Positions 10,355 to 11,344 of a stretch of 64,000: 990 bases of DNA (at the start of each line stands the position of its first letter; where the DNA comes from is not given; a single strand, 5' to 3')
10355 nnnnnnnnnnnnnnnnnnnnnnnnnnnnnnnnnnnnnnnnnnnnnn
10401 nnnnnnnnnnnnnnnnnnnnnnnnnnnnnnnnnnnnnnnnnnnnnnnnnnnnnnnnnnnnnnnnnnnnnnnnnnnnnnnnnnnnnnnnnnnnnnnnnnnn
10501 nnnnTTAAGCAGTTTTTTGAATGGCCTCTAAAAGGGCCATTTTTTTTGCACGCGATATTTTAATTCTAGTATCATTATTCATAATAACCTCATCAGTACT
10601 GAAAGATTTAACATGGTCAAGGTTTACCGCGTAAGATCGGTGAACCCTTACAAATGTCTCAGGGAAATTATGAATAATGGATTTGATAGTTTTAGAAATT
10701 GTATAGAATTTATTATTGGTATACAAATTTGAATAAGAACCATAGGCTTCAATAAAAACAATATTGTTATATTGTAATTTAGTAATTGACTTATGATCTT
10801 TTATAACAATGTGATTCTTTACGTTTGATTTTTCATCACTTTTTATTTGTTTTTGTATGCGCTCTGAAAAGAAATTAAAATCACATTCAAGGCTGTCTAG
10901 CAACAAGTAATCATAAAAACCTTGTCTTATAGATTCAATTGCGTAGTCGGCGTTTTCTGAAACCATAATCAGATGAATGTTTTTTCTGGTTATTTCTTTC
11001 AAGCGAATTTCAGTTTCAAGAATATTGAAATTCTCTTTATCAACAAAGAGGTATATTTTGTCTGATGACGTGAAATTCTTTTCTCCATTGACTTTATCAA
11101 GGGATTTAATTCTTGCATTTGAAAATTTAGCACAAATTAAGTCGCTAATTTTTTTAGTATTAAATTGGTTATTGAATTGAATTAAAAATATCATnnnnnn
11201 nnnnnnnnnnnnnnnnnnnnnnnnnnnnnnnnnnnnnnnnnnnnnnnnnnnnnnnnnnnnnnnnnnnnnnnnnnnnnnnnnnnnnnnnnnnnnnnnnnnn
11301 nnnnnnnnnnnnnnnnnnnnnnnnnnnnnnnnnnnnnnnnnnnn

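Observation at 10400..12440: Tandem segmental duplication (about 1.1-kb unit) carrying a LytTR regulator and a copy of the transketolase 3' end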

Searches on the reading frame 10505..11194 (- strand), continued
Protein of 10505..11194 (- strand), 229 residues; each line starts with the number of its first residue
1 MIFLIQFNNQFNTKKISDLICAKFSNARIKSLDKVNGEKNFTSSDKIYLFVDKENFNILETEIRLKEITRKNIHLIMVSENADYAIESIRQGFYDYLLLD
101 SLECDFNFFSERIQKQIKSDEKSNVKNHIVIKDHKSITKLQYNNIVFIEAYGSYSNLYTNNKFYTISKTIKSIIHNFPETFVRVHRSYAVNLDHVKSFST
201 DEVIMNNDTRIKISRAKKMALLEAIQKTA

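Call 42: fold_search(model_id=the predicted structure, library=pdb)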
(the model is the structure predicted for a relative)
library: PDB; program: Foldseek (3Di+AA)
matches with E <= 10: 962; with E <= 0.001: 13
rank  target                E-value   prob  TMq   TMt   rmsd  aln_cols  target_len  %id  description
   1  4cbv_A                3.9e-12  1.00  0.38  0.35  14.7       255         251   18  X-ray structure of full-length ComE from Streptococcus pneumoniae. (released 2014-02-12)
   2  4cbv_C                2.4e-11  1.00  0.37  0.35  14.8       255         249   18  X-ray structure of full-length ComE from Streptococcus pneumoniae. (released 2014-02-12)
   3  4cbv_E                3.5e-11  1.00  0.36  0.33  14.9       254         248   17  X-ray structure of full-length ComE from Streptococcus pneumoniae. (released 2014-02-12)
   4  4cbv_F                8.3e-11  1.00  0.35  0.32  13.5       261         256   17  X-ray structure of full-length ComE from Streptococcus pneumoniae. (released 2014-02-12)
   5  4cbv_D                1.0e-10  1.00  0.37  0.35  14.1       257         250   19  X-ray structure of full-length ComE from Streptococcus pneumoniae. (released 2014-02-12)
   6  3d6w_B                1.2e-08  1.00  0.40  0.81   2.3       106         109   18  LytTr DNA-binding domain of putative methyl-accepting/DNA response regulator from Bacillus cereus. (released 2008-07-15)
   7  3d6w_A                3.6e-08  1.00  0.41  0.82   1.8       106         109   19  LytTr DNA-binding domain of putative methyl-accepting/DNA response regulator from Bacillus cereus. (released 2008-07-15)
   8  4xqj_A                7.5e-08  1.00  0.38  0.83   1.8        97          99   20  Crystal structure of AgrA LytTR domain in complex with promoters (released 2016-04-06)
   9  4xqj_D                9.1e-08  1.00  0.38  0.83   1.9        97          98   20  Crystal structure of AgrA LytTR domain in complex with promoters (released 2016-04-06)
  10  4g4k_B                9.1e-08  1.00  0.38  0.82   2.0        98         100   19  Structure of the Staphylococcus aureus AgrA LytTR Domain (released 2012-12-19)
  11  4xqn_A                1.3e-07  1.00  0.37  0.83   1.8        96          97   20  Crystal structure of AgrA LytTR domain in complex with promoters (released 2016-04-06)
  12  4g4k_A                2.6e-07  1.00  0.37  0.82   1.9        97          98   20  Structure of the Staphylococcus aureus AgrA LytTR Domain (released 2012-12-19)
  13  3bs1_A                2.8e-07  1.00  0.37  0.79   1.9        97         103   20  Structure of the Staphylococcus aureus AgrA LytTR Domain Bound to DNA Reveals a Beta Fold with a Novel Mode of Binding (released 2008-04-08)
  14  6swl_A                2.2e-03  1.00  0.36  0.57   4.5       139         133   20  The REC domain of XynC, a response regulator from Geobacillus stearothermophilus (released 2020-10-14)
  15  1p2f                  3.1e-03  1.00  0.33  0.34  10.9       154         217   14  Crystal Structure Analysis of Response Regulator DrrB, a Thermotoga maritima OmpR/PhoB Homolog (released 2003-04-29)
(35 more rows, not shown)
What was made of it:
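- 10505..11194 (-): Proximal LytTR regulator gene (229 aa): divergent receiver-like N-terminal domain plus LytTR DNA-binding domain. Best full-length fold match is ComE 4cbv, E = 4e-12 (call 42).
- On LytR/AgrA-family response regulator: Fold matches to AgrA and 3d6w (call 42).
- Closest known: LytR/AgrA/AlgR-family response regulators. Same: The C-terminal LytTR domain matches by sequence (Pfam, E = 1e-17 to 1e-19) and by fold (TM 0.8 on the target; call 42).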

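Call 44: list_cluster_members(proteins=[P0001, P0004])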
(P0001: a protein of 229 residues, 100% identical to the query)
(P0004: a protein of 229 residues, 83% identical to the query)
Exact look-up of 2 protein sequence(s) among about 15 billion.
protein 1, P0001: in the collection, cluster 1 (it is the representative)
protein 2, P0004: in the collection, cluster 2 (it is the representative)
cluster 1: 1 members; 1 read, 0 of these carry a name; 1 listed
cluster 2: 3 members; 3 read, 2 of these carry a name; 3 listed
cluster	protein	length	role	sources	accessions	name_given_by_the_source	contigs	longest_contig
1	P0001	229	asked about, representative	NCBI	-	-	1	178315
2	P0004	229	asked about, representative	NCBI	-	-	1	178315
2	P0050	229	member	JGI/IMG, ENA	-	DNA-binding LytR/AlgR family response regulator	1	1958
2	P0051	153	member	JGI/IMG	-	DNA-binding LytR/AlgR family response regulator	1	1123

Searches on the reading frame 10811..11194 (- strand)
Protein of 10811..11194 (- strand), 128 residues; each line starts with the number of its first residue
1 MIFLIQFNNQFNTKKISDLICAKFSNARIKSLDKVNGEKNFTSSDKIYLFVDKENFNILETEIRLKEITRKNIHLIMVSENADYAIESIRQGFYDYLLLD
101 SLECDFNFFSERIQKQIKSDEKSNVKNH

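Call 34: search_protein_families(library=pfam, proteins=[window:10811-11194:-], max_evalue=10)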
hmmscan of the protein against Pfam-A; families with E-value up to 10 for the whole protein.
seq(128 aa): 1 family
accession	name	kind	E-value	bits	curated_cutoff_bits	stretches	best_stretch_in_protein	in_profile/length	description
PF21566.2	NagA_C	-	0.064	13.6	27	1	13-81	23-90/118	Beta-N-acetylglucosaminidase, C-terminal domain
